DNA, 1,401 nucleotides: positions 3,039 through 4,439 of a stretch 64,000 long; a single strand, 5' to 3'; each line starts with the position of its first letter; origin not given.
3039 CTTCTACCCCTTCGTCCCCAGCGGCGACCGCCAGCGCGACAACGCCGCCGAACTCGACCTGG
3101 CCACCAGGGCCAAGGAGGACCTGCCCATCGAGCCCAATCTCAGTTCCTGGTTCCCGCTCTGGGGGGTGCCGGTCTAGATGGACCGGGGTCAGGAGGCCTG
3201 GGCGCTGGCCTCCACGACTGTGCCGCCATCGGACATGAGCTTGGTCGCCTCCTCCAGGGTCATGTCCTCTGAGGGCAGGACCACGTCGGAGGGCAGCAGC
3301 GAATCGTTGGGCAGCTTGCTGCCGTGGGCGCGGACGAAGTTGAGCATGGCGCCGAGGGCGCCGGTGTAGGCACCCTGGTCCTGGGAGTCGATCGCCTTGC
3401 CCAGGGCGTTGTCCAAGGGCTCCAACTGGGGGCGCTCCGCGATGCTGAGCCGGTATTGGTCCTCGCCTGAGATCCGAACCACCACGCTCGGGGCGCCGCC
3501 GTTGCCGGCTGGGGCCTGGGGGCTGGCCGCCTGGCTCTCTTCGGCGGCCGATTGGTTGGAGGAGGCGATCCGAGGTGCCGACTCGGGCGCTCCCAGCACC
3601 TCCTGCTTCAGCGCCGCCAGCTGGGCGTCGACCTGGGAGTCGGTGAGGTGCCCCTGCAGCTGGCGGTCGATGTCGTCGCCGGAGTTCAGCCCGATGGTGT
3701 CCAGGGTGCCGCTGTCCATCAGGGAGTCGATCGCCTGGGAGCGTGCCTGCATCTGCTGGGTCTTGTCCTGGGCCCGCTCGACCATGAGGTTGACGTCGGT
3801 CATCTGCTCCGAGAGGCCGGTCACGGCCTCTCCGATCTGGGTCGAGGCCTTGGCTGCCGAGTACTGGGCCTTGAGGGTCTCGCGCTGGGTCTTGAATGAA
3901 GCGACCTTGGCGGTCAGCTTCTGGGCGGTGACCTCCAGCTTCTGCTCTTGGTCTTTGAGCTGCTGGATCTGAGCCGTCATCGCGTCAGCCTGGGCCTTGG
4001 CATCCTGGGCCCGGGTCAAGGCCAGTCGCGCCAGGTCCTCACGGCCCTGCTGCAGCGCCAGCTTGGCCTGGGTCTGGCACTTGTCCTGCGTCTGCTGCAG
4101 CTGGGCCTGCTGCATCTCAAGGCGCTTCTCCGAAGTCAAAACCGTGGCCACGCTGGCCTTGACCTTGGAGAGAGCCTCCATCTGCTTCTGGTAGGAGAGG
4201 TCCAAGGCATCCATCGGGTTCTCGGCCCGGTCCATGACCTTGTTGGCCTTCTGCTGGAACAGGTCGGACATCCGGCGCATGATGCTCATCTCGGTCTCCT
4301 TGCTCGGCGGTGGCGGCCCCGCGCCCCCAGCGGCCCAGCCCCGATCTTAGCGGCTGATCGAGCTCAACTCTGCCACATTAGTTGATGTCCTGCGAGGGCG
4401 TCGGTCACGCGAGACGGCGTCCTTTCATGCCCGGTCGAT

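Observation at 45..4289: Envelope-stress module: YmgE/GlsB – PspA-1 (divergent) HtpX – unknown – PspA-2 (convergent), with two PspA paralogs of different architecture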

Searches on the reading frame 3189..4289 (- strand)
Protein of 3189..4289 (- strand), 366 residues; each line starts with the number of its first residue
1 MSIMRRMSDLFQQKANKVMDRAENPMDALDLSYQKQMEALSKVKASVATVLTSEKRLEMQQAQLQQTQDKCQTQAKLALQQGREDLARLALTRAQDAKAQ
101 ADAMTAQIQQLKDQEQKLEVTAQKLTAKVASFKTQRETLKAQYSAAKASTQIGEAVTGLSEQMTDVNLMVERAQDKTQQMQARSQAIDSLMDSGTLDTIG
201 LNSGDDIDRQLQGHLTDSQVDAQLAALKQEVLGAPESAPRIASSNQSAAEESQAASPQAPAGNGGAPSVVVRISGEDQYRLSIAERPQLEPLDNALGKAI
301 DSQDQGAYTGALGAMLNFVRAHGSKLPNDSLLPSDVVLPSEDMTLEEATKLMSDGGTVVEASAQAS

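Call 3: search_protein_families(library=pfam, proteins=[window:3189-4289:-], max_evalue=0.01)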
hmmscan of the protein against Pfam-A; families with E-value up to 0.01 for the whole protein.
window:3189-4289:- (366 aa): 2 families
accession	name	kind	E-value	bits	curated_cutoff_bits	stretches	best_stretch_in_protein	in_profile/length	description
PF22743.2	PspAA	-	1.3e-23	83.5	27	1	269-357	1-89/92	PspA-Associated protein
PF04012.17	PspA_IM30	-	2e-22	80.3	33.9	1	3-228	2-215/220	PspA/IM30 family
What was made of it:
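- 3591..4289 (-): pspA-2, PspA/IM30 (ESCRT-III-like) domain, residues 1-233, helices alpha0 to alpha5. PF04012 2e-22 (call 3).
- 3219..3491 (-): pspA-2 C-terminal PspAA domain, residues about 267-357, with a beta-beta-alpha-alpha-beta-beta-alpha topology. PF22743 1.3e-23, 83.5 bits against a cut-off of 27 (call 3).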

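Call 4: search_protein_families(library=ncbifam, proteins=[window:3189-4289:-], max_evalue=0.01)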
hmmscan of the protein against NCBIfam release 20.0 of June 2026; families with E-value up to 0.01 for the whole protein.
window:3189-4289:- (366 aa): 5 families
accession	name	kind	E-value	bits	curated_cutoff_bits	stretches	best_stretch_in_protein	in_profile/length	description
TIGR02977.1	phageshock_pspA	equivalog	2e-21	76.7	242.95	1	1-229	1-215/219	phage shock protein PspA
NF007974.0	PRK10698.1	equivalog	2e-11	44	336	1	1-229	1-215/222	phage shock protein PspA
NF045984.1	StressProtLiaH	equivalog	2e-10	40.8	380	1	3-191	2-188/225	stress responsive protein LiaH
TIGR02169.1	SMC_prok_A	equivalog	0.003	15.3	729.4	1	32-195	172-336/1165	chromosome segregation protein SMC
TIGR02168.1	SMC_prok_B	equivalog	0.0066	14.2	567.35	1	21-188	750-923/1181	chromosome segregation protein SMC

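Call 35: find_homologous_proteins(query=window:3189-4289:-)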
Query window:3189-4289:- (366 aa): 1952 proteins with E <= 0.001 among 8000 candidates; the best 120 are listed.
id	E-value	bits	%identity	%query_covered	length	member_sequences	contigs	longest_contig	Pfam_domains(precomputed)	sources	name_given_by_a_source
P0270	6.6e-217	737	100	100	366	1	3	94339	PF04012.18,PF22743.3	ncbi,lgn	ncbi:MAG: PspA/IM30 family protein [Candidatus Dormibacteria bacterium]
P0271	2.6e-170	584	81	100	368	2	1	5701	PF04012.18,PF22743.3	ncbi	ncbi:MAG: PspA/IM30 family protein [Candidatus Dormibacteria bacterium]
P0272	2.5e-169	581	80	100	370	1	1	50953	PF04012.18,PF22743.3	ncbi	-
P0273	1.9e-167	575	80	100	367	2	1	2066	PF04012.18,PF22743.3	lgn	-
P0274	5.0e-167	573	81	100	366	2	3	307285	PF04012.18,PF22743.3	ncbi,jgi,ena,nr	ncbi:MAG TPA: PspA/IM30 family protein [Candidatus Dormibacteraeota bacterium]|nr:PspA/IM30 family p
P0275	1.9e-166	571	81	100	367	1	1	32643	PF04012.18,PF22743.3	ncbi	ncbi:MAG: PspA/IM30 family protein [Candidatus Dormiibacterota bacterium]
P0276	1.9e-166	571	79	100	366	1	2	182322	PF04012.18,PF22743.3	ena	-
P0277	4.9e-166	570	80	100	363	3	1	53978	PF04012.18,PF22743.3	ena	-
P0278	8.9e-166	569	80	100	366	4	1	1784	PF04012.18,PF22743.3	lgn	-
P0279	1.8e-165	568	80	100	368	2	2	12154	PF04012.18,PF22743.3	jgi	-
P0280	1.8e-165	568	80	100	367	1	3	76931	PF04012.18,PF22743.3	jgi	jgi:phage shock protein A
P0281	1.0e-164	566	79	100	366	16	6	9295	PF04012.18,PF22743.3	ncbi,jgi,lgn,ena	jgi:phage shock protein A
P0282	5.8e-164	563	79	100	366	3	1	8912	PF04012.18,PF22743.3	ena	-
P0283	1.5e-163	562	78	100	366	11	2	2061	PF04012.18,PF22743.3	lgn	-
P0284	3.9e-163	560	80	98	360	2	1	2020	PF04012.18,PF22743.3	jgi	jgi:phage shock protein A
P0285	5.3e-163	560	79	100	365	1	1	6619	PF04012.18,PF22743.3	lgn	-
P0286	6.8e-163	560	80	100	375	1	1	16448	PF04012.18,PF22743.3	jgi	jgi:phage shock protein A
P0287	7.6e-163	559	77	100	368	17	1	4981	PF04012.18,PF22743.3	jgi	jgi:phage shock protein A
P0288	1.6e-162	558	79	99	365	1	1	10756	PF04012.18,PF22743.3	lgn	-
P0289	1.2e-161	556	78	100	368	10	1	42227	PF04012.18,PF22743.3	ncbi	ncbi:MAG: PspA/IM30 family protein [Candidatus Dormiibacterota bacterium]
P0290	2.8e-161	554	78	100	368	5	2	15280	PF04012.18,PF22743.3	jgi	jgi:phage shock protein A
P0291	1.0e-160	552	77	100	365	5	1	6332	PF04012.18,PF22743.3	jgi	jgi:phage shock protein A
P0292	2.1e-160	551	78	100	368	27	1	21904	PF04012.18,PF22743.3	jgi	jgi:phage shock protein A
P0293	4.3e-160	550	77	100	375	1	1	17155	PF04012.18,PF22743.3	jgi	jgi:phage shock protein A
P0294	9.4e-160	549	77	100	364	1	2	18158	PF04012.18,PF22743.3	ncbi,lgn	ncbi:MAG: PspA/IM30 family protein [Candidatus Dormiibacterota bacterium]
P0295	5.2e-158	544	77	100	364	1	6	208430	PF04012.18,PF22743.3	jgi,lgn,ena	jgi:phage shock protein A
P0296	1.0e-156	539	77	99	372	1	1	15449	PF04012.18,PF22743.3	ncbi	-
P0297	3.0e-155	534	75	99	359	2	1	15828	PF04012.18,PF22743.3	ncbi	ncbi:MAG: PspA/IM30 family protein [Candidatus Dormibacteria bacterium]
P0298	8.1e-154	530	74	100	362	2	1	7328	PF04012.18,PF22743.3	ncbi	ncbi:MAG: PspA/IM30 family protein [Candidatus Dormibacteria bacterium]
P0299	9.6e-153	526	76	100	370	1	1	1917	PF04012.18,PF22743.3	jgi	jgi:phage shock protein A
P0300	3.0e-152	525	74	100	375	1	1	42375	PF04012.18,PF22743.3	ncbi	-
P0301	4.1e-149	514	71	99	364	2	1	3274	PF04012.18,PF22743.3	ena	-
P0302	6.4e-148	510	72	99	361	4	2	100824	PF04012.18,PF22743.3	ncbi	-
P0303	8.4e-148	510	71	99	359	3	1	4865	PF04012.18,PF22743.3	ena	-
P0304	9.6e-148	510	72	99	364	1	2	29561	PF04012.18,PF22743.3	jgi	jgi:phage shock protein A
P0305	1.8e-147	509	73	99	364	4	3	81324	PF04012.18,PF22743.3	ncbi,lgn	-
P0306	2.3e-147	509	72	99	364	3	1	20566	PF04012.18,PF22743.3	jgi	jgi:phage shock protein A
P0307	5.2e-147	507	72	99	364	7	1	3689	PF04012.18,PF22743.3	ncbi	ncbi:MAG: PspA/IM30 family protein [Candidatus Dormibacteria bacterium]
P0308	8.1e-147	507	71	100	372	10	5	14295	PF04012.18,PF22743.3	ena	-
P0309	9.9e-147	506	72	99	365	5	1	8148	PF04012.18,PF22743.3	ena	-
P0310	1.2e-146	506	72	99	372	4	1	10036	PF04012.18,PF22743.3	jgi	jgi:phage shock protein A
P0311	3.6e-146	505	72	100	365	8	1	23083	PF04012.18,PF22743.3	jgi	jgi:phage shock protein A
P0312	6.1e-146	504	70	99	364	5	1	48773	PF04012.18,PF22743.3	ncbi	-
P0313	9.6e-146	503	70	100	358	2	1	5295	PF04012.18,PF22743.3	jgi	jgi:phage shock protein A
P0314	1.5e-145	503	70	99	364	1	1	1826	PF04012.18,PF22743.3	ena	-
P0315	2.0e-145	502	71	99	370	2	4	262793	PF04012.18,PF22743.3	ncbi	ncbi:MAG: PspA/IM30 family protein [Candidatus Dormibacteria bacterium]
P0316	7.0e-145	500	69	100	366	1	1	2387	PF04012.18,PF22743.3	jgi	jgi:phage shock protein A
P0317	7.9e-145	500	73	99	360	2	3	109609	PF04012.18,PF22743.3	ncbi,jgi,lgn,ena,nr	ncbi:MAG TPA: PspA/IM30 family protein [Candidatus Dormibacteraeota bacterium]|nr:PspA/IM30 family p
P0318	8.9e-145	500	69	100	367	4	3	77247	PF04012.18,PF22743.3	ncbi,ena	-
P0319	1.2e-144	500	69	100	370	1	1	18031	PF04012.18,PF22743.3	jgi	jgi:phage shock protein A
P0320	1.3e-144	499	70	100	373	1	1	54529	PF04012.18,PF22743.3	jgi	jgi:phage shock protein A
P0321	1.5e-144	499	70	99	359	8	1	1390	PF04012.18,PF22743.3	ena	-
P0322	3.0e-144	498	71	98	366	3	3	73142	PF04012.18,PF22743.3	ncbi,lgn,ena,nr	ncbi:MAG: PspA/IM30 family protein [Candidatus Dormibacteraeota bacterium]|nr:PspA/IM30 family prote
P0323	4.3e-144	498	71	99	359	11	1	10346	PF04012.18,PF22743.3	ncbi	-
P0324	5.5e-144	497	71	98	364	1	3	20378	PF04012.18,PF22743.3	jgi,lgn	-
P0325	1.6e-143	496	71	99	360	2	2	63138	PF04012.18,PF22743.3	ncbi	ncbi:MAG: PspA/IM30 family protein [Candidatus Dormibacteria bacterium]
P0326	7.4e-141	487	68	99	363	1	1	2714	PF04012.18,PF22743.3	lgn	-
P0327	2.8e-130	452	66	99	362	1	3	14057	PF04012.18,PF22743.3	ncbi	-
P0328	3.3e-129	449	63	99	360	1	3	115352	PF04012.18,PF22743.3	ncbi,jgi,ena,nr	ncbi:MAG TPA: PspA/IM30 family protein [Verrucomicrobiae bacterium]|nr:PspA/IM30 family protein [Ver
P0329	2.4e-127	443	63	100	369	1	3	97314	PF04012.18,PF22743.3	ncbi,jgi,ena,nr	ncbi:MAG TPA: PspA/IM30 family protein [Candidatus Micrarchaeia archaeon]|nr:PspA/IM30 family protei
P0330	4.6e-127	442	63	98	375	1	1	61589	PF04012.18,PF22743.3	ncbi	-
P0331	5.7e-120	419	63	99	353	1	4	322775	PF04012.18,PF22743.3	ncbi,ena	-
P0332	6.9e-119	415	62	99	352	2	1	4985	PF04012.18,PF22743.3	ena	-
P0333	5.9e-106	373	84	64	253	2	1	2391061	PF04012.18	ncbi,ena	-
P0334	8.9e-105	369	59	96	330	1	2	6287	PF04012.18,PF22743.3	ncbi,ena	-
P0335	1.9e-103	364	58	96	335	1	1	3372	PF04012.18,PF22743.3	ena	-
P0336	2.2e-103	364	58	96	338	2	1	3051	PF04012.18,PF22743.3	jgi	jgi:phage shock protein A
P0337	3.9e-103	363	60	96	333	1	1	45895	PF04012.18,PF22743.3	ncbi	-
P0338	1.1e-102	362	57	96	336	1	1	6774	PF04012.18,PF22743.3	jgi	jgi:phage shock protein A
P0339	3.9e-102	360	58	97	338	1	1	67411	PF04012.18,PF22743.3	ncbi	-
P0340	6.1e-102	359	57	96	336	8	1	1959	PF04012.18,PF22743.3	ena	-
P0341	2.8e-101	357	57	96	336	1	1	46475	PF04012.18,PF22743.3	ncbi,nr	ncbi:MAG TPA: PspA/IM30 family protein [Candidatus Acidoferrum sp.]|nr:PspA/IM30 family protein [Can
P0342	2.9e-101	357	58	96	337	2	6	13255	PF04012.18,PF22743.3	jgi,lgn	jgi:phage shock protein A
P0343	3.5e-101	357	58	96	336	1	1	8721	PF04012.18,PF22743.3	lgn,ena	-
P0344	3.9e-101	357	58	96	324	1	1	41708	PF04012.18,PF22743.3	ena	-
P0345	4.3e-101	357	58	96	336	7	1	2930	PF04012.18,PF22743.3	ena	-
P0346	4.4e-101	357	57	96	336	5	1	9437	PF04012.18,PF22743.3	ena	-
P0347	1.6e-100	355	56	98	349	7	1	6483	PF04012.18,PF22743.3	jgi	jgi:phage shock protein A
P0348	4.7e-100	353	57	96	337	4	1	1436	PF04012.18,PF22743.3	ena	-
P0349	5.4e-100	353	58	96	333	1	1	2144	PF04012.18,PF22743.3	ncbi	-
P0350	9.3e-100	352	57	96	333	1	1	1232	PF04012.18,PF22743.3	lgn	-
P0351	1.1e-99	352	57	98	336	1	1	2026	PF04012.18,PF22743.3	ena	-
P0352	2.1e-99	351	58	97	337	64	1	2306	PF04012.18,PF22743.3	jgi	jgi:phage shock protein A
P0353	2.2e-99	351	56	96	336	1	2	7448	PF04012.18,PF22743.3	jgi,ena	jgi:phage shock protein A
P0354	2.2e-99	351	57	96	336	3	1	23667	PF04012.18,PF22743.3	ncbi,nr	ncbi:MAG TPA: PspA/IM30 family protein [Candidatus Dormibacteraeota bacterium]|nr:PspA/IM30 family p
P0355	2.9e-99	351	57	96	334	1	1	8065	PF04012.18,PF22743.3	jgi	jgi:phage shock protein A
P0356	3.3e-99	350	56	96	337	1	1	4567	PF04012.18,PF22743.3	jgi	jgi:phage shock protein A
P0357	3.3e-99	350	59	96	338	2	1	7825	PF04012.18,PF22743.3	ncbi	ncbi:MAG: PspA/IM30 family protein [Candidatus Dormibacterales bacterium]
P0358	4.6e-99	350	56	96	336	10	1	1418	PF04012.18,PF22743.3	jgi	jgi:phage shock protein A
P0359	6.1e-99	350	56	96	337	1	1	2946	PF04012.18,PF22743.3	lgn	-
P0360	8.8e-99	349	55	97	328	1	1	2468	PF04012.18,PF22743.3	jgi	-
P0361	8.9e-99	349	56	97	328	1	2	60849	PF04012.18,PF22743.3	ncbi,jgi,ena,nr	ncbi:MAG: PspA/IM30 family protein [Chloroflexi bacterium]|nr:MAG: PspA/IM30 family protein [Chlorof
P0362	9.5e-99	349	56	97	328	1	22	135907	PF04012.18,PF22743.3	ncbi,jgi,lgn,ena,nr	ncbi:MAG: PspA/IM30 family protein [Chloroflexi bacterium]|nr:MAG: PspA/IM30 family protein [Chlorof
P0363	1.0e-98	349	56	96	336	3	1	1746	PF04012.18,PF22743.3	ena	-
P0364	1.2e-98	349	57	98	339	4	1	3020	PF04012.18,PF22743.3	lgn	-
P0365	1.3e-98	349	57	95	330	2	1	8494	PF04012.18,PF22743.3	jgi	jgi:phage shock protein A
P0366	1.3e-98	349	57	96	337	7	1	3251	PF04012.18,PF22743.3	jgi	jgi:phage shock protein A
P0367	1.4e-98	348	57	96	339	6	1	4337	PF04012.18,PF22743.3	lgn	-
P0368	1.7e-98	348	56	97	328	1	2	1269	PF04012.18,PF22743.3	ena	-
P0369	2.4e-98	348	55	97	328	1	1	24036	PF04012.18,PF22743.3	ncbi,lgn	-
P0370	3.1e-98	347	57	97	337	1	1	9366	PF04012.18,PF22743.3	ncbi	ncbi:MAG: PspA/IM30 family protein [Candidatus Dormibacteraceae bacterium]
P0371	4.7e-98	347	56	97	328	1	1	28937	PF04012.18,PF22743.3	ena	-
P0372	5.0e-98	347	56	96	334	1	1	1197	PF04012.18,PF22743.3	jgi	jgi:phage shock protein A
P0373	5.6e-98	346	57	96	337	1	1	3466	PF04012.18,PF22743.3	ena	-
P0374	1.3e-97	345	58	96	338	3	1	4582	PF04012.18,PF22743.3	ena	-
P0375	1.4e-97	345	56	96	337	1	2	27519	PF04012.18,PF22743.3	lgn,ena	-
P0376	1.5e-97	345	57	98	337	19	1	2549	PF04012.18,PF22743.3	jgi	jgi:phage shock protein A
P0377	2.4e-97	344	57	96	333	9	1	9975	PF04012.18,PF22743.3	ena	-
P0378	2.5e-97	344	57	98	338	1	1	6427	PF04012.18,PF22743.3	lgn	-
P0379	2.6e-97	344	56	97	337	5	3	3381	PF04012.18,PF22743.3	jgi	jgi:phage shock protein A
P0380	3.4e-97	344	56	96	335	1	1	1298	PF04012.18,PF22743.3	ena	-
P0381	3.4e-97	344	57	95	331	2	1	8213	PF04012.18,PF22743.3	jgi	jgi:phage shock protein A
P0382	3.7e-97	344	56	96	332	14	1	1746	PF04012.18,PF22743.3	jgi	-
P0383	4.8e-97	343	56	96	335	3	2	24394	PF04012.18,PF22743.3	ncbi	-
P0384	6.7e-97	343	58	96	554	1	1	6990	PF04012.18,PF22743.3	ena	-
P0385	7.4e-97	343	56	98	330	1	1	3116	PF04012.18,PF22743.3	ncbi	-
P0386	7.5e-97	343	55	98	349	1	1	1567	PF04012.18,PF22743.3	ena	-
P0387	8.9e-97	343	56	99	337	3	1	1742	PF04012.18,PF22743.3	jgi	jgi:phage shock protein A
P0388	1.3e-96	342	56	97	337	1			PF04012.18,PF22743.3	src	-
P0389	1.3e-96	342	55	97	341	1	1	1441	PF04012.18,PF22743.3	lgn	-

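Call 43: predict_structure(alignment_id=A2)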
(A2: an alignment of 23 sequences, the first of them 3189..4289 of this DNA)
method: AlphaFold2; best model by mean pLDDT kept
length: 366 residues; sequences in the alignment: 23
mean_pLDDT: 68.0   pTM: 0.38
mean pLDDT of the five models: 68.0, 66.7, 64.6, 61.5, 60.8
residues with pLDDT >= 90: 66; 70-90: 126; 50-70: 96; < 50: 78
segments of 3 or more residues with pLDDT < 50: 1-3, 158-163, 192-204, 209-211, 234-266, 355-366
pLDDT, mean of each block of 10 residues (from residue 1): 52 54 67 85 90 93 94 92 91 92 92 90 86 80 71 52 52 65 55 41 45 57 70 47 32 34 48 74 76 81 81 83 73 67 69 44 29
secondary structure, 60 per line:
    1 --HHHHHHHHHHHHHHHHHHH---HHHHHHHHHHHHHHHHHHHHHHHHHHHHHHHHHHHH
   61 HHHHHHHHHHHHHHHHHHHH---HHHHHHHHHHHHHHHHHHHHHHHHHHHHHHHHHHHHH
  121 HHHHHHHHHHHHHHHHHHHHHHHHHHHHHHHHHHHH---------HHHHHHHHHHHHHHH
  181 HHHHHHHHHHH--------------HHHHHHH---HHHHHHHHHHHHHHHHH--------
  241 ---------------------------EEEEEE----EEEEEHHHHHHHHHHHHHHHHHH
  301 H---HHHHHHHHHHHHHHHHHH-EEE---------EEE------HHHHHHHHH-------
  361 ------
elements in order: H3-21 H25-80 H84-156 H166-191 H206-212 H216-232 E268-273 E278-282 H283-301 H305-322 E324-326 E336-338 H345-353
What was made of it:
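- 3591..4289 (-): AF2 secondary structure in call 43.
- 3492..3590 (-): pspA-2 disordered linker rich in Pro, Ala and Ser, residues 234-266. AF2 pLDDT below 50 for 234-266 (call 43).
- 3219..3491 (-): AF2 strands and helices over 268-353, pLDDT 70-83 (call 43).
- On PspAA (Pfam PF22743): The AF2 model has strands 268-273, 278-282, 324-326 and 336-338, and helices 283-301, 305-322 and 345-353 (call 43).
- The PspA-2 model shows alpha0-alpha5, a disordered linker and a beta-beta-alpha-alpha-beta-beta-alpha domain (call 43).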

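Call 44: search_solved_structures(query=A2, max_evalue=0.001)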
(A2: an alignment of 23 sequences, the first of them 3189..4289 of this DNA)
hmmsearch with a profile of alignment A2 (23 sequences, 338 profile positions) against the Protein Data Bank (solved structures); distinct sequences matched with E-value up to 0.001: 13.
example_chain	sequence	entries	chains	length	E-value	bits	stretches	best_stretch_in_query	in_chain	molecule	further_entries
6zvr_B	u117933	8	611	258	1.8e-21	80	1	1-236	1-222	Vipp1 | Phage shock protein A, PspA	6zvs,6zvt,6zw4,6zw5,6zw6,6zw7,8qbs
8qbr_A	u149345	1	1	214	4.4e-21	78.7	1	1-212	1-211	Membrane-associated protein Vipp1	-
8qbw_A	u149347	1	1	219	6.5e-21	78.1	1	1-231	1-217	Phage shock protein A, PspA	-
8qbv_A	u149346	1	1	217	8.6e-21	77.7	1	1-214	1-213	Membrane-associated protein Vipp1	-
8qfv_0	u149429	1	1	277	1.2e-20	77.3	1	1-236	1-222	Protein sll0617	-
8qhv_0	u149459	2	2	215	3.9e-20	75.6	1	3-199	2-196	Membrane-associated protein Vipp1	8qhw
7o3w_D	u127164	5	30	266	5.6e-20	75.1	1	3-236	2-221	Protein sll0617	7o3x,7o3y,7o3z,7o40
9eom_A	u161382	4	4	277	5e-18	68.6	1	1-236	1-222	Membrane-associated protein Vipp1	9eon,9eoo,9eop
8qhx_D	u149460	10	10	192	1e-14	57.8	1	24-199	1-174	Membrane-associated protein Vipp1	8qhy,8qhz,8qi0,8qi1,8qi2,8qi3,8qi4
4whe_A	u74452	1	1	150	3.6e-12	49.4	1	1-139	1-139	Phage shock protein A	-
7abk_A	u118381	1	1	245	8.6e-07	31.7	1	1-182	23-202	Chloroplast membrane-associated 30 kD protein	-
8akq_0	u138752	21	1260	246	8.7e-07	31.7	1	1-182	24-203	Chloroplast membrane-associated 30 kD protein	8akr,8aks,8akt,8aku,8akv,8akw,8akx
9hzm_A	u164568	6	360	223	8.8e-06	28.4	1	40-182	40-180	Chloroplast membrane-associated 30 kD protein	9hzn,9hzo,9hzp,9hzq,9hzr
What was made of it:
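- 3591..4289 (-): Profile against PDB Vipp1 6zvr 1.8e-21 (call 44).
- On PspA/IM30 (PF04012; ESCRT-III superfamily): For PspA-2: hmmsearch against 6zvr 1.8e-21 and against 4whe 3.6e-12 (call 44).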

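Call 53: fold_search(model_id=the predicted structure, library=pdb)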
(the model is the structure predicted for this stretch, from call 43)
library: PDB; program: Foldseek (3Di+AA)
matches with E <= 10: 439; with E <= 0.001: 16
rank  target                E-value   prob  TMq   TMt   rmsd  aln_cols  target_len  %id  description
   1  6zvr_CB               2.7e-07  1.00  0.36  0.57  45.2       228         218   29  C11 symmetry: Bacterial Vipp1 and PspA are members of the ancient ESCRT-III membrane-remodeling superfamily. (released 2021-08-04)
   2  8qbw                  6.6e-07  1.00  0.35  0.56  40.8       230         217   28  Cryo-EM structure of Vipp1-deltaH6_aa1-219 helical filament with lattice 3 (Vipp1-deltaH6_L3) (released 2024-09-11)
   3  9eom                  7.8e-07  1.00  0.38  0.62  48.4       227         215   29  250A Vipp1 dL10Ala helical tubes in the presence of EPL (released 2024-10-16)
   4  7o3x_B                8.7e-07  1.00  0.36  0.59  42.6       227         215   30  Structural basis for VIPP1 oligomerization and maintenance of thylakoid membrane integrity (released 2021-06-30)
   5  6zvr_A                1.0e-06  1.00  0.34  0.54  52.0       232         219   29  C11 symmetry: Bacterial Vipp1 and PspA are members of the ancient ESCRT-III membrane-remodeling superfamily. (released 2021-08-04)
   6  7o3w_A                1.5e-06  1.00  0.36  0.60  38.3       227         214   29  Structural basis for VIPP1 oligomerization and maintenance of thylakoid membrane integrity (released 2021-06-30)
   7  8qbs                  2.0e-06  1.00  0.36  0.61  30.6       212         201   29  Cryo-EM structure of Vipp1-F197K/L200K helical filament with lattice 1 (Vipp1-F197K/L200K_L1) (released 2024-09-11)
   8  7o3x_A                2.2e-06  1.00  0.36  0.61  36.9       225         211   28  Structural basis for VIPP1 oligomerization and maintenance of thylakoid membrane integrity (released 2021-06-30)
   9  8qhx                  6.3e-06  1.00  0.34  0.61  50.8       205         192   31  280A Vipp1 H1-6 helical tubes in the presence of EPL (released 2024-09-18)
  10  8qbr                  6.7e-06  1.00  0.34  0.54  40.9       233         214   28  Cryo-EM structure of Vipp1 helical filament with lattice 1 (Vipp1_L1) (released 2024-09-18)
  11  8qfv                  9.3e-06  1.00  0.34  0.55  43.4       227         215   30  305A Vipp1 helical tubes in the presence of EPL (released 2024-09-11)
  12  7abk                  8.0e-05  1.00  0.33  0.59  49.8       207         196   22  Helical structure of PspA (released 2021-08-04)
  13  9hzx_0                1.3e-04  1.00  0.36  0.59  47.8       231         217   21  280 A SynPspA rod after incubation with EPL (released 2025-08-13)
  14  9hzm_0                1.7e-04  1.00  0.34  0.62  52.2       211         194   20  235 A SynPspA H1-5 rod after incubation with EPL (released 2025-08-13)
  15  6zvr_DB               2.2e-04  1.00  0.36  0.77   5.7       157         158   30  C11 symmetry: Bacterial Vipp1 and PspA are members of the ancient ESCRT-III membrane-remodeling superfamily. (released 2021-08-04)
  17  4whe                  2.7e-03  1.00  0.31  0.81   1.2       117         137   24  Crystal structure of E. coli phage shock protein A (PspA 1-144) (released 2015-09-02)
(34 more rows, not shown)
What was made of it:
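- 3591..4289 (-): Foldseek against Vipp1/PspA E 2.7e-7 (call 53).
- On PspA/IM30 (PF04012; ESCRT-III superfamily): Foldseek against Vipp1 and PspA E 2.7e-7 to 8e-5 (call 53).
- Closest known: Eukaryotic and archaeal ESCRT-III with C-terminal MIM motifs that bind MIT-domain partners. Same: PspA-2 has the ESCRT-III-like fold (calls 44, 53).
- It matches Vipp1/PspA structures (calls 44, 53).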

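Call 56: search_protein_families(library=padloc, proteins=[window:3189-4289:-], max_evalue=0.01)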
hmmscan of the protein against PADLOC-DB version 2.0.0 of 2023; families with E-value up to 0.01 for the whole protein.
window:3189-4289:- (366 aa): 1 family
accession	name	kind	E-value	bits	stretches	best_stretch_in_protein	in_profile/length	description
PDLC00551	JetC2|JetC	-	0.0034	13.3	1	32-186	854-1011/1365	DUF3584 domain; MukB-like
